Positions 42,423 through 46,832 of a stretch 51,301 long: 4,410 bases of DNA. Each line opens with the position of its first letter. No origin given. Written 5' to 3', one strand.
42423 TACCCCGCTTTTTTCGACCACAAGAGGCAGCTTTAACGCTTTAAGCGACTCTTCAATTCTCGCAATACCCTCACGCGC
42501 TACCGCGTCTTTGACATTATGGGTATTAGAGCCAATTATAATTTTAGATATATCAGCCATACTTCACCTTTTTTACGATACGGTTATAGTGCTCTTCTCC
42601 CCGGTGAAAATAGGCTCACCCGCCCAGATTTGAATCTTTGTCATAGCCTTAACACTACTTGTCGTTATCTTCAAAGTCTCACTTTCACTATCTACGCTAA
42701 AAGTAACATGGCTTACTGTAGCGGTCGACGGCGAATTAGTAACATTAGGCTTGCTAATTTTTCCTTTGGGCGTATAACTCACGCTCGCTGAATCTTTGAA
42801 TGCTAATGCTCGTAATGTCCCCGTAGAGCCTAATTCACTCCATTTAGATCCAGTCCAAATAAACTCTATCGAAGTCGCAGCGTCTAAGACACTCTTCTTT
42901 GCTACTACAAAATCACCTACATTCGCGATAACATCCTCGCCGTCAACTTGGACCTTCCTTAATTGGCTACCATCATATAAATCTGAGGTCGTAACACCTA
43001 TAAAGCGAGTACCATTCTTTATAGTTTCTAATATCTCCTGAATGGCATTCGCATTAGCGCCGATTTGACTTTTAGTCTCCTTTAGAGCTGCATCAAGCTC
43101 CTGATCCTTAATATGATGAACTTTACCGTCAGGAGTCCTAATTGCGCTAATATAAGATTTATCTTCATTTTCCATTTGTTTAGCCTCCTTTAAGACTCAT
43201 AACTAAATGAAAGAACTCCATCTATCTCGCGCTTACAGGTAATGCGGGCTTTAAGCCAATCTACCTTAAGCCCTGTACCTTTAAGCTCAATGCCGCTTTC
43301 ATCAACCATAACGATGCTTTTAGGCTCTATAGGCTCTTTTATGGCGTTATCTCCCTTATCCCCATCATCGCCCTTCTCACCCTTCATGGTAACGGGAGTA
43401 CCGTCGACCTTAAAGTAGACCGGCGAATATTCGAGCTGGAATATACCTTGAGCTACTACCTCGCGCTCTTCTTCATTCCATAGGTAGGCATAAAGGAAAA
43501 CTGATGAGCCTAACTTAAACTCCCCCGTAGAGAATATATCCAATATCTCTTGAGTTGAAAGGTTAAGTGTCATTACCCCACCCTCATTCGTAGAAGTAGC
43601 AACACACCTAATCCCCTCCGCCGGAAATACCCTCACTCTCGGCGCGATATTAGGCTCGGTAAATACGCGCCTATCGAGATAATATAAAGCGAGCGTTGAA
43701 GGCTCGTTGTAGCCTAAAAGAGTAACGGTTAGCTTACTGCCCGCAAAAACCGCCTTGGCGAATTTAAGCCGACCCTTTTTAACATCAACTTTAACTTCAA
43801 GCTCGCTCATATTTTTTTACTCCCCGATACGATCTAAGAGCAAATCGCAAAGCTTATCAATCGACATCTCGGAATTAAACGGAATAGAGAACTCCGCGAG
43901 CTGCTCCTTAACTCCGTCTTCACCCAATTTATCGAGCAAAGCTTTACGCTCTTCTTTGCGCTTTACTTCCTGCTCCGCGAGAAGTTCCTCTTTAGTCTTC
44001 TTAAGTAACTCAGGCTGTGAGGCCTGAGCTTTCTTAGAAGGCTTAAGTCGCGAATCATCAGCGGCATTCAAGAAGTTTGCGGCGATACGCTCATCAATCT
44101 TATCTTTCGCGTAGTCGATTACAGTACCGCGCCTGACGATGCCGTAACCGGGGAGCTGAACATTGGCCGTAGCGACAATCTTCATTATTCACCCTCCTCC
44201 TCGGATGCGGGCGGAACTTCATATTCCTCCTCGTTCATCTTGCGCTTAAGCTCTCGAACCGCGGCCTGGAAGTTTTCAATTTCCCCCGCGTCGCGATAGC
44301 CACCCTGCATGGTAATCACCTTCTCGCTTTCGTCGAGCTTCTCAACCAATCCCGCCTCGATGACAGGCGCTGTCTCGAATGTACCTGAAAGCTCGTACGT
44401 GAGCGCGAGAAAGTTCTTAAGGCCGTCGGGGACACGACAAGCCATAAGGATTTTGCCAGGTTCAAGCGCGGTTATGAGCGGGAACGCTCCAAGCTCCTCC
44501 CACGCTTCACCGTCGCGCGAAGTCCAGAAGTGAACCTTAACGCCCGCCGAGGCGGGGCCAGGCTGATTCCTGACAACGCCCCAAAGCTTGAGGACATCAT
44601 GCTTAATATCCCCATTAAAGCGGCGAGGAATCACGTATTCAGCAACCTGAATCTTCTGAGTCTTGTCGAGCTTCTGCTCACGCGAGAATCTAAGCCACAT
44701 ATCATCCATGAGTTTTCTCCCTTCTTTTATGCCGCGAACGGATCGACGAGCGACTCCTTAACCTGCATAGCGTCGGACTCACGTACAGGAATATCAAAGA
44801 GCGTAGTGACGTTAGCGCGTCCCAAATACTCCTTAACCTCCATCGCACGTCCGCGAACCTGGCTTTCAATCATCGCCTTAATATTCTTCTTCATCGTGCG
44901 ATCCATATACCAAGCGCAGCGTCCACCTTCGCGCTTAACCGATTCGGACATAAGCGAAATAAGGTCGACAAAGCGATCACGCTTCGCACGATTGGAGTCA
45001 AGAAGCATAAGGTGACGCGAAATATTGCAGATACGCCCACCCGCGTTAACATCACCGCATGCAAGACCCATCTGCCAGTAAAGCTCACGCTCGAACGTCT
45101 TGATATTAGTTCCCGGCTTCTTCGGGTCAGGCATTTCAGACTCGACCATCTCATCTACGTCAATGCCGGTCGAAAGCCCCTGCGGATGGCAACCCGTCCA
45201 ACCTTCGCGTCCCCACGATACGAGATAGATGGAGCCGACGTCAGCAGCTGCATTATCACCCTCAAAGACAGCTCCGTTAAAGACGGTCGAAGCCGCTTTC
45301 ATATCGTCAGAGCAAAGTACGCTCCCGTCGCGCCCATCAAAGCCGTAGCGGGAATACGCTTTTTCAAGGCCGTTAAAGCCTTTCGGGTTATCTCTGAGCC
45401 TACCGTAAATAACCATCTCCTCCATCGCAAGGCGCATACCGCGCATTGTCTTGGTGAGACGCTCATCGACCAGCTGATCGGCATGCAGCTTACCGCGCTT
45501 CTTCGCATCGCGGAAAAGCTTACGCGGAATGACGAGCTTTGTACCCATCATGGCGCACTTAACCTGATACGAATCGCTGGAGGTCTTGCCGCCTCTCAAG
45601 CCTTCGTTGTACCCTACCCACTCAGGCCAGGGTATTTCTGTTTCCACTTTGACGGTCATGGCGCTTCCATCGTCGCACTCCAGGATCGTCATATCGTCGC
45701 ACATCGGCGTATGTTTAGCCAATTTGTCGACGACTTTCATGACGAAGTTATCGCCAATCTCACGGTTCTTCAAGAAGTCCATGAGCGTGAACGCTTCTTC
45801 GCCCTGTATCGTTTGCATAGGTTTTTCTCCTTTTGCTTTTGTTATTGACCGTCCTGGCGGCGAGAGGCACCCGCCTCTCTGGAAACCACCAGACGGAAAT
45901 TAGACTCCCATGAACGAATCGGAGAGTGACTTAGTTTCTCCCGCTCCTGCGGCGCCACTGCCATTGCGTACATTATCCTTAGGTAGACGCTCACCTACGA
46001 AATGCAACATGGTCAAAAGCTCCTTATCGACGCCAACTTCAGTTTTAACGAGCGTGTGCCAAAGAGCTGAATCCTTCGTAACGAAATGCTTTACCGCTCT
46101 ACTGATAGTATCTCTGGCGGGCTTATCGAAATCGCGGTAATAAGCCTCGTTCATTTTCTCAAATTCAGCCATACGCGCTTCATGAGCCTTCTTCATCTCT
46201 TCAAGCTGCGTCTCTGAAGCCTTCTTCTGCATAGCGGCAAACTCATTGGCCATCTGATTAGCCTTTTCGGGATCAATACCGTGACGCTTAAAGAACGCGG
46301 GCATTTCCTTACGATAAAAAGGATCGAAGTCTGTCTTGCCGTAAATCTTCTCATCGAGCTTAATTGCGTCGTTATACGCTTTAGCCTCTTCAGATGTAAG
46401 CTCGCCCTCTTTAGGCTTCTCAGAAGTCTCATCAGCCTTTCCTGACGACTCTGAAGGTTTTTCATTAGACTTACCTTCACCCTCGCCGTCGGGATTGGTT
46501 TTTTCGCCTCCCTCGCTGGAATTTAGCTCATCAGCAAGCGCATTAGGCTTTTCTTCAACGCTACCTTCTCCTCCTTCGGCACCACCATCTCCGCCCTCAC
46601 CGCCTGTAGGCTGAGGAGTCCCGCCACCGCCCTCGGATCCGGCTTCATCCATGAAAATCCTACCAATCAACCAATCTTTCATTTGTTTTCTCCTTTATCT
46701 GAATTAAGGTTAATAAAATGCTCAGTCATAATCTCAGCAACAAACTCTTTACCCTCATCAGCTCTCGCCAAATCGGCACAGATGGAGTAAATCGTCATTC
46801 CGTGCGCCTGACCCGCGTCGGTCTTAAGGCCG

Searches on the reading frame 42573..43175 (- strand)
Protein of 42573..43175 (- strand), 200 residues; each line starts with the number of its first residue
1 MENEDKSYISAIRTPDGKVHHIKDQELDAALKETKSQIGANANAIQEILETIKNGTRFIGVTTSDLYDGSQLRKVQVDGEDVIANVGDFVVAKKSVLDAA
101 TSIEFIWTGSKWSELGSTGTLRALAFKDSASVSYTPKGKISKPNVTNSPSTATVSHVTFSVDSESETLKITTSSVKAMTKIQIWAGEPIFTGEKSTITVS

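Call 18: search_protein_families(library=pfam, proteins=[window:42573-43175:-], max_evalue=1)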
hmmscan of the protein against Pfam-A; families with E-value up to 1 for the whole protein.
window:42573-43175:- (200 aa): 1 family
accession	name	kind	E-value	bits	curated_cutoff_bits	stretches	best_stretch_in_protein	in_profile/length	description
PF25692.1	Phage_depo_C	-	0.04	14.8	25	1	89-113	66-90/90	Phage depolymerase C-terminal beta sandwich domain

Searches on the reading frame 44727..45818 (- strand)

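Call 18: search_protein_families(library=pfam, proteins=[window:44727-45818:-], max_evalue=1)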
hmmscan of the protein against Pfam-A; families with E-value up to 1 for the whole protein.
window:44727-45818:- (363 aa): 2 families
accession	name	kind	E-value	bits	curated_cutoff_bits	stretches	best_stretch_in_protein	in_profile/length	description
PF20911.3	GP7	-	5e-42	144.3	27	1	26-358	6-312/313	Major capsid protein GP7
PF05065.19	Phage_capsid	-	3.3e-05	23.9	24.2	2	284-353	149-215/280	Phage capsid family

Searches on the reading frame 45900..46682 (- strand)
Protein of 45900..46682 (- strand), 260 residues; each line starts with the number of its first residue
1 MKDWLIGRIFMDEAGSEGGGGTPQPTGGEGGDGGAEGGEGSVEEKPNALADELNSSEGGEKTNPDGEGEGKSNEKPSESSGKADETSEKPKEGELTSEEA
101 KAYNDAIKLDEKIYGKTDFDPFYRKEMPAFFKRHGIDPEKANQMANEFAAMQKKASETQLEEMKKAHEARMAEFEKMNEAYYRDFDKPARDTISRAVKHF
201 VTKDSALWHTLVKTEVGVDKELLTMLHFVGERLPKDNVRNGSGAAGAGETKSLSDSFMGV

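Call 18: search_protein_families(library=pfam, proteins=[window:45900-46682:-], max_evalue=1)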
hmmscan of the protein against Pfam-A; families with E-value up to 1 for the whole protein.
window:45900-46682:- (260 aa): 3 families
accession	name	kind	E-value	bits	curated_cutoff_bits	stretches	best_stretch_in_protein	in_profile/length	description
PF10400.15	Vir_act_alpha_C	-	0.098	13.8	22.4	1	151-190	15-47/78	Virulence activator alpha C-term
PF09687.15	PRESAN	-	0.13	13.2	23.7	1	143-213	47-119/125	Plasmodium RESA N-terminal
PF01988.24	VIT1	-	0.51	10.6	28.1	0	123-168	81-126/214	VIT family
